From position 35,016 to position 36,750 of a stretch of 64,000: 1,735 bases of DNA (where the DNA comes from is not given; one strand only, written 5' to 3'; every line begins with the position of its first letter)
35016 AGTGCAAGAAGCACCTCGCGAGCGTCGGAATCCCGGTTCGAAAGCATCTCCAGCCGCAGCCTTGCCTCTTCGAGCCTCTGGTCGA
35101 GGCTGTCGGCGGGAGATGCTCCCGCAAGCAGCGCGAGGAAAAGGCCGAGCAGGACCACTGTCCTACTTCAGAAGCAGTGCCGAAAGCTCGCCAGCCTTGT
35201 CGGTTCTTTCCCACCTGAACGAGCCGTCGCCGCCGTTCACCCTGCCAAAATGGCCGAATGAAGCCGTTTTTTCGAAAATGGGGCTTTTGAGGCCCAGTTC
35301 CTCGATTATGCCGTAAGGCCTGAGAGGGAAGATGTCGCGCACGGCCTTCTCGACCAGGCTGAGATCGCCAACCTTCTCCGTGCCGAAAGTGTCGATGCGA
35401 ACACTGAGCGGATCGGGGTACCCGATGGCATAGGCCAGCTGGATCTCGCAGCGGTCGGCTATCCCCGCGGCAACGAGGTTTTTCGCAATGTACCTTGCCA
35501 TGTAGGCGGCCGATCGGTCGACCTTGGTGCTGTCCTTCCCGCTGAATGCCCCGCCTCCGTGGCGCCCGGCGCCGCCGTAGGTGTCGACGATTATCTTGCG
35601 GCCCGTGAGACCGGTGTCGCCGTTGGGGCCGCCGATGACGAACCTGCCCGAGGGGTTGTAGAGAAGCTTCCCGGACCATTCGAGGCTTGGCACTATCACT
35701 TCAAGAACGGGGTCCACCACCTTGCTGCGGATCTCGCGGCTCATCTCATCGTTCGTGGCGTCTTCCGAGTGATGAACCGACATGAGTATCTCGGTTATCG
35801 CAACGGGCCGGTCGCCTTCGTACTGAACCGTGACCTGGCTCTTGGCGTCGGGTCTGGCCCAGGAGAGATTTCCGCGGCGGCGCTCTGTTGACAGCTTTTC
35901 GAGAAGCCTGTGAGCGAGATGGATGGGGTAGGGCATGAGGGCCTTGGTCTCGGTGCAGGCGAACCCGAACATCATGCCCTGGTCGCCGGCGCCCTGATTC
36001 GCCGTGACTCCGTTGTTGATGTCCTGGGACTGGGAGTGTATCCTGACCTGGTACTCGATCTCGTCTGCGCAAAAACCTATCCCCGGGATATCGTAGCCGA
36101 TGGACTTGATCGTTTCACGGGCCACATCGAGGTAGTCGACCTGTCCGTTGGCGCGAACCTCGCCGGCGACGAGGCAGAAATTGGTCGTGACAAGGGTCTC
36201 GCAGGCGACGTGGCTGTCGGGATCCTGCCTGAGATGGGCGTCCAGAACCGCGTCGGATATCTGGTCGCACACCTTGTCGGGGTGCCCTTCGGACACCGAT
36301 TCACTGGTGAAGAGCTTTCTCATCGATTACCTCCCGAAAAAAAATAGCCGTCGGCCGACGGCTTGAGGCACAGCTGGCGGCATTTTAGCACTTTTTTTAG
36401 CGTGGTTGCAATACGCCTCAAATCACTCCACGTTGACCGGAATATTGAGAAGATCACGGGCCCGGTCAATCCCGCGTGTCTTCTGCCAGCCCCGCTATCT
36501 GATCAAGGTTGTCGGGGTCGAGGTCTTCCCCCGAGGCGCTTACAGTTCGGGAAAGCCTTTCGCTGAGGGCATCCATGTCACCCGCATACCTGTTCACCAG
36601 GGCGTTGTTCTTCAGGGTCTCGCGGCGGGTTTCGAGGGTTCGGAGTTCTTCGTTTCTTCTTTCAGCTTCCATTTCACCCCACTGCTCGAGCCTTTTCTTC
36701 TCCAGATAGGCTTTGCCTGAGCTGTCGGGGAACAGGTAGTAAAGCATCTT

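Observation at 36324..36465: metK leader with promoter, then a perfect palindromic hairpin plus U8 abutting the RBS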

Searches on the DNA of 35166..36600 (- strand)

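Call 3: search_rna_families(source=window, start=36200, end=36600, threshold=evalue, max_evalue=10, show_alignments=3)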
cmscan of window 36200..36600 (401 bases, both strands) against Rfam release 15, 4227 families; matches with E-value up to 10: 5.
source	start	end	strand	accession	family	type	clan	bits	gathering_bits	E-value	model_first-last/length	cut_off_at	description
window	36375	36437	-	RF01726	SAM-II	Cis-reg; riboswitch;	-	43.9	44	2.8e-07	1-60/60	no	SAM-II riboswitch aptamer (SAM-II long loop)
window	36365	36441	-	RF00521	SAM_alpha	Cis-reg; riboswitch;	-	30.7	36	3.2e-05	1-79/79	no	Alpha-proteobacteria SAM riboswitch aptamer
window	36336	36399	-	RF02074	STnc240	Gene; sRNA;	-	24.6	55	0.18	1-77/77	no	Enterobacterial sRNA STnc240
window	36508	36573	+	RF03935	mir-763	Gene; miRNA;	-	15.5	100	2.6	1-120/120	no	mir-763 microRNA precursor family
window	36316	36362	-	RF02037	IMES-4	Gene;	-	15.4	48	5.9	1-80/80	no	IMES-4 RNA motif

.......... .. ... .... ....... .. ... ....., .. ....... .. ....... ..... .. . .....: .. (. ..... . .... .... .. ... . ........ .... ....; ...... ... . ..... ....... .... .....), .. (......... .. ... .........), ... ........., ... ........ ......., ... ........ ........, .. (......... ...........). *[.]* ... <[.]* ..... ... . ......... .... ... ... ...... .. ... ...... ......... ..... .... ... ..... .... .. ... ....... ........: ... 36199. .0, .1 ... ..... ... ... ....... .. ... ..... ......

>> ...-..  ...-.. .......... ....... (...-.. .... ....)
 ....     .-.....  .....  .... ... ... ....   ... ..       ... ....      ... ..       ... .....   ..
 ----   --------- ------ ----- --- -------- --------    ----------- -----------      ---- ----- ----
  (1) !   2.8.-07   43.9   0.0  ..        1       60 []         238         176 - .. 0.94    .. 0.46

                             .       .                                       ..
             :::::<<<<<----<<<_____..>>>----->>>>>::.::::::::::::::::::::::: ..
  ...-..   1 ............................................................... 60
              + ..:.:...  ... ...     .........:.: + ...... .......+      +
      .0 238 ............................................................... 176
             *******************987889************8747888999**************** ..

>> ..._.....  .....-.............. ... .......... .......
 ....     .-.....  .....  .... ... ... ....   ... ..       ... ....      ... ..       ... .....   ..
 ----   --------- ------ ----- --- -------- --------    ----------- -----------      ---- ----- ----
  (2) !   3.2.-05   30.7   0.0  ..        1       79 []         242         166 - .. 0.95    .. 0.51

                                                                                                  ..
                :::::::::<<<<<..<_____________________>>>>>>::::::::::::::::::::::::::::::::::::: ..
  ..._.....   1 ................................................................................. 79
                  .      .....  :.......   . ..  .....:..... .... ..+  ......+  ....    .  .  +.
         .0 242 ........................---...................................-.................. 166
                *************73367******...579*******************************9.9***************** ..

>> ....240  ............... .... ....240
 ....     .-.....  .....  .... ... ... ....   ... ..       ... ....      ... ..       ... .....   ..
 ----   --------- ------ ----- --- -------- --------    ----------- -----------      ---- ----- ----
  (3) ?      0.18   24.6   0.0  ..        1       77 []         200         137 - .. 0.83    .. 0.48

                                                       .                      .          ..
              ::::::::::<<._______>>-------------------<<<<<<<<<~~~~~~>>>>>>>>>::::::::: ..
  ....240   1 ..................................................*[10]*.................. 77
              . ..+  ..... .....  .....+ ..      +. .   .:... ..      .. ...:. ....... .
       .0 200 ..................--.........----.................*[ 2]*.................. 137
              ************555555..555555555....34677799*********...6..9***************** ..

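Call 43: build_rna_model(alignment_id=A2, structure=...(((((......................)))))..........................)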
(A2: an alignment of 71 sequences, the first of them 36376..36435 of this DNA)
Model R1 built from alignment A2 (71 sequences, 61 columns); structure: as given.
model positions 60; base pairs 5; branch points 0; effective number of sequences 5.15; information 0.931 bits per position. Calibrated on 0.2 Mb of random sequence (short: E-values are rough).
structure used (alignment columns):
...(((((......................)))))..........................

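Call 44: search_with_rna_model(model_id=R1, sources=[window, L001, L002, L003, L004, L005, L006, L007, L008, L009, L010, L011, L012, L013, L014, L015, L016, L017, L018, L019, L020, L021, L022, L023, L024, L025, L026, L027, L028, L029, L030, L031, L032, L033, L034, L035, L036, L037, L038, L039, L040, L041, L042, L043, L044, L045, L046, L047, L048, L049, L050, L051, L052, L053, L054, L055, L056, L057, L058, L059, L060, L061, L062, L063, L064, L065, L066, L067, L068, L069, L070, L071, L072, L073, L074, L075, L076, L077, L078, L079, L080], max_evalue=1, show_alignments=3)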
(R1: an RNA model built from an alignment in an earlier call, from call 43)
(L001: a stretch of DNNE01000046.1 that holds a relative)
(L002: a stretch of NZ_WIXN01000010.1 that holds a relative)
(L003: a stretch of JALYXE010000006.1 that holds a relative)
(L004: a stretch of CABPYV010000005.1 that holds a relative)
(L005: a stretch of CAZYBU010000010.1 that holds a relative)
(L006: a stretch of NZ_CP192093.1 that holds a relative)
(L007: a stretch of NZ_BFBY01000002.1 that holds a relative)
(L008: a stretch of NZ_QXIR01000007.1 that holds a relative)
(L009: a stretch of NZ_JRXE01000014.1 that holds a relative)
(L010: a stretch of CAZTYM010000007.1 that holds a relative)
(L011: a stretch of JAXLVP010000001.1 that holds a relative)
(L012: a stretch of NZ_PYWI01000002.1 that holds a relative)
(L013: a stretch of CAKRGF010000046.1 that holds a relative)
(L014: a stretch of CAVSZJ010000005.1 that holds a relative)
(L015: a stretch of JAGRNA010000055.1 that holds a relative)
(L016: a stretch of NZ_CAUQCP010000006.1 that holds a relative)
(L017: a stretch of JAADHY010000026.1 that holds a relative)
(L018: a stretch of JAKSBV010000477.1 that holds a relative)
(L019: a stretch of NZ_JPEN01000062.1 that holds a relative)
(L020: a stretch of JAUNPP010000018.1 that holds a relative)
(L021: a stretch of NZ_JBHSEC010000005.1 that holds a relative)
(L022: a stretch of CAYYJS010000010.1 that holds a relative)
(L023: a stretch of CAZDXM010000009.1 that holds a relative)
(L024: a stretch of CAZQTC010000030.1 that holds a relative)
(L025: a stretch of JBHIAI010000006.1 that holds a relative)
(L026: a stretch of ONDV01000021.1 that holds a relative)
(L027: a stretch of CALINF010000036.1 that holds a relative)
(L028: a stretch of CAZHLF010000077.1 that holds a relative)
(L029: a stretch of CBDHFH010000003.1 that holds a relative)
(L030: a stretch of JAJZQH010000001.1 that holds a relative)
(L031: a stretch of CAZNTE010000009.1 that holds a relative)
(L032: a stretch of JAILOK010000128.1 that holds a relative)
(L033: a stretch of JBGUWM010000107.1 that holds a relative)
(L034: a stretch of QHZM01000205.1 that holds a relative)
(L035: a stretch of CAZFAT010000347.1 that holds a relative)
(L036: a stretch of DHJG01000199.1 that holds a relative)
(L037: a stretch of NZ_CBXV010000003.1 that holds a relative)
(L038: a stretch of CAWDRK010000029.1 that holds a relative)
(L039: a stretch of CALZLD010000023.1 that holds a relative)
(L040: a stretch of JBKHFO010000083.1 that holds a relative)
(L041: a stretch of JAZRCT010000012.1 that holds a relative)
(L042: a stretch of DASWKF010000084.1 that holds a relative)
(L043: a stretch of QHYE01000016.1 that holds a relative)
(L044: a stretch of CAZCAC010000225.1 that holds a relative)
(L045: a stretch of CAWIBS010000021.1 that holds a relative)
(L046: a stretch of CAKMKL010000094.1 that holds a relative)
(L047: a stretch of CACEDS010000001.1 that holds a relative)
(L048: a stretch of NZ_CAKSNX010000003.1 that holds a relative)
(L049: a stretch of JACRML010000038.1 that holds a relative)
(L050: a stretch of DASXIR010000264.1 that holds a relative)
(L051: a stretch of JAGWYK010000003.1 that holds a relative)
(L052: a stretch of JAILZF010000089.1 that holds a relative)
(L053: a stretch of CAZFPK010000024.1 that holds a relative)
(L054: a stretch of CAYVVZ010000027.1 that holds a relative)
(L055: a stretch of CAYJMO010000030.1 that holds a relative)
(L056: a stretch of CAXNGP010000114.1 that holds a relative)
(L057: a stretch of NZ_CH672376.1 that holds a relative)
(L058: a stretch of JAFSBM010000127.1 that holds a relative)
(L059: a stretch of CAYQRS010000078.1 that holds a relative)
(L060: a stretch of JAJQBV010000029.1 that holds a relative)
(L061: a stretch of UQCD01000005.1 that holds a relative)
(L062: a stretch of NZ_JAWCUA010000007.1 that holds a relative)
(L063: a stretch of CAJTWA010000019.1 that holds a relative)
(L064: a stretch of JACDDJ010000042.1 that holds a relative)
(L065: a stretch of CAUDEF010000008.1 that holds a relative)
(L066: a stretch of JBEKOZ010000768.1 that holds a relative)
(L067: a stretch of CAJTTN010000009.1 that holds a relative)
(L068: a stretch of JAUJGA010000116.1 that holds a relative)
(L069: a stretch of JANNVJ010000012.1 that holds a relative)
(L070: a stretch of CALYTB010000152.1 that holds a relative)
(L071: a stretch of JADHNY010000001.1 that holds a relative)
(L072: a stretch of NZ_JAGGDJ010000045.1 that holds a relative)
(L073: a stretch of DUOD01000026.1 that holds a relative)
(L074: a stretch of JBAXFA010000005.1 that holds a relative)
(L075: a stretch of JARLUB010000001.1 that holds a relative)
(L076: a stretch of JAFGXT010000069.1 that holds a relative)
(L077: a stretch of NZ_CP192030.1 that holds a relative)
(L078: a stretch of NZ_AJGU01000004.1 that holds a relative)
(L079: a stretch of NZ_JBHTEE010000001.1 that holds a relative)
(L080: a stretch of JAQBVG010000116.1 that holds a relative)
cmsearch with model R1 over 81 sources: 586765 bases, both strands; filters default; matches with E-value up to 1: 4.
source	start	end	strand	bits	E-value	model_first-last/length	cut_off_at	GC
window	36376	36435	-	79.4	3.7e-17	1-60/60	no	0.47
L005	1057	1103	+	17.9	0.091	1-60/60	no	0.47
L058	588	637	+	15.2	0.43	1-60/60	no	0.32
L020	1113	1166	-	13.7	0.98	1-60/60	no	0.35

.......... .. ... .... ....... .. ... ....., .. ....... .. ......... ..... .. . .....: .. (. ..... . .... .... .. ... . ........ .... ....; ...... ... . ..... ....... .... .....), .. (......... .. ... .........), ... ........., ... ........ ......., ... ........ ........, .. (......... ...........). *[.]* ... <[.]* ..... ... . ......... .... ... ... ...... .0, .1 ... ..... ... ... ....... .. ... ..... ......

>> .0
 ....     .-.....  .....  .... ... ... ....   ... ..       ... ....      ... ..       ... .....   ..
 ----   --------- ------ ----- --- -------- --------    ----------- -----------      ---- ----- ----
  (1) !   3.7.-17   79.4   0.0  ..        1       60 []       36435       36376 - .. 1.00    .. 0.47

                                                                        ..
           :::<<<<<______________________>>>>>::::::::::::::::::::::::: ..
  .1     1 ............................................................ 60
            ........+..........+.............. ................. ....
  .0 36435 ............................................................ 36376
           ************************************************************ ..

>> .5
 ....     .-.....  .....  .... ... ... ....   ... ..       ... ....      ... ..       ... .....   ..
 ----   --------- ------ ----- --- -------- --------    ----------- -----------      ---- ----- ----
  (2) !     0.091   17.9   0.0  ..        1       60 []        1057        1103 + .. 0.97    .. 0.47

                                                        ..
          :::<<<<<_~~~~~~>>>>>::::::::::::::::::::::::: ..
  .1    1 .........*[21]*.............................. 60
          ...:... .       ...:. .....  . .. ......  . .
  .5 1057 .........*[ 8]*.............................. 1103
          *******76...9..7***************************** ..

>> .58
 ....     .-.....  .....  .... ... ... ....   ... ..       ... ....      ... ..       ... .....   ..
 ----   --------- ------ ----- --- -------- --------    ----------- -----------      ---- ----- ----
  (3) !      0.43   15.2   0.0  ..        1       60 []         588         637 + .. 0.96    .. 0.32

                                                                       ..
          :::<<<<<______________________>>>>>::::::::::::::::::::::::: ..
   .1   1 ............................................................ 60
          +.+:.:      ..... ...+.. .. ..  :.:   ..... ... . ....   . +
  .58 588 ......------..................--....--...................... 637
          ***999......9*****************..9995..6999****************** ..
